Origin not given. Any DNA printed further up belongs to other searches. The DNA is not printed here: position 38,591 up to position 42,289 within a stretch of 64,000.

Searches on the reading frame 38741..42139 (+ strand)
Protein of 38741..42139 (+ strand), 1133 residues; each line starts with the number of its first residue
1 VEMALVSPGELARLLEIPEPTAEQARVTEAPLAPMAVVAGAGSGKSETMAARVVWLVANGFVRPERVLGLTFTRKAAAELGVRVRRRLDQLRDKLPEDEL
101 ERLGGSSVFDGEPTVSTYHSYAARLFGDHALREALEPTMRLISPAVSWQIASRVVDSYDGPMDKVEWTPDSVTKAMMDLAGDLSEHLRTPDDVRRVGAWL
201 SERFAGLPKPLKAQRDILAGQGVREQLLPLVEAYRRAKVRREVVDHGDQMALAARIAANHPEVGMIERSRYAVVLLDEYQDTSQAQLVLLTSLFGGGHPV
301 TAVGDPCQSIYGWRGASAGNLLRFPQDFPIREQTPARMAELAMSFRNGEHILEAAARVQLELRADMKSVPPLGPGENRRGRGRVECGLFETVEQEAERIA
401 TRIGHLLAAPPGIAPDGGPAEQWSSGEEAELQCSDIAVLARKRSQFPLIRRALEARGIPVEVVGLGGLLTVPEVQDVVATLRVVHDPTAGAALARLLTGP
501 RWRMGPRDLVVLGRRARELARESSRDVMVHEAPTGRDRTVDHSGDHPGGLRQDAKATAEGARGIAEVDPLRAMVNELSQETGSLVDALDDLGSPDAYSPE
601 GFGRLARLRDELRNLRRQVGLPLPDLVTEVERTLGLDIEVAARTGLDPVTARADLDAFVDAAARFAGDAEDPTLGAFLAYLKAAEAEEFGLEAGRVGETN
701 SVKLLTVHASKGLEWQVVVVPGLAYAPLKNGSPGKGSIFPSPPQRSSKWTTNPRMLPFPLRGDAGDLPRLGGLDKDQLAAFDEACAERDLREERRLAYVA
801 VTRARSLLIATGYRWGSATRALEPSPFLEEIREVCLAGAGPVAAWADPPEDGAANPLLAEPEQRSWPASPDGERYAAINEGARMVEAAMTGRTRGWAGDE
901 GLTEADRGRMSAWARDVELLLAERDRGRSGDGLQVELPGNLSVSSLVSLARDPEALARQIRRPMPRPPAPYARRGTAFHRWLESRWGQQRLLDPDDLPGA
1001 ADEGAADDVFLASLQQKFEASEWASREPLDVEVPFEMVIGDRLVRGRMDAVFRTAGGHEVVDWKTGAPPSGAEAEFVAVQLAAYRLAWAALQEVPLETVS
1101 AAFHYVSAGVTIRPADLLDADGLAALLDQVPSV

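Call 52: search_protein_families(library=pfam, proteins=[window:38741-42139:+], max_evalue=0.00001)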
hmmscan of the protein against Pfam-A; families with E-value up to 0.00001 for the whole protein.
window:38741-42139:+ (1133 aa): 5 families
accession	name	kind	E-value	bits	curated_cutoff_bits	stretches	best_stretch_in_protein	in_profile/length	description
PF00580.27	UvrD-helicase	-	2.2e-46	159.2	23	1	22-329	3-271/271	UvrD/REP helicase N-terminal domain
PF13361.12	UvrD_C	-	6.5e-26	92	25.6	2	694-810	284-345/350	UvrD-like helicase C-terminal domain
PF12705.13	PDDEXK_1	-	1.5e-13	51.7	22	1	942-1106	3-189/247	PD-(D/E)XK nuclease superfamily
PF13245.12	AAA_19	-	4.5e-13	50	25.1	1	29-312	8-132/134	AAA domain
PF13538.12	UvrD_C_2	-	5.3e-09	36.2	27.4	0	704-721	4-23/52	UvrD-like helicase C-terminal domain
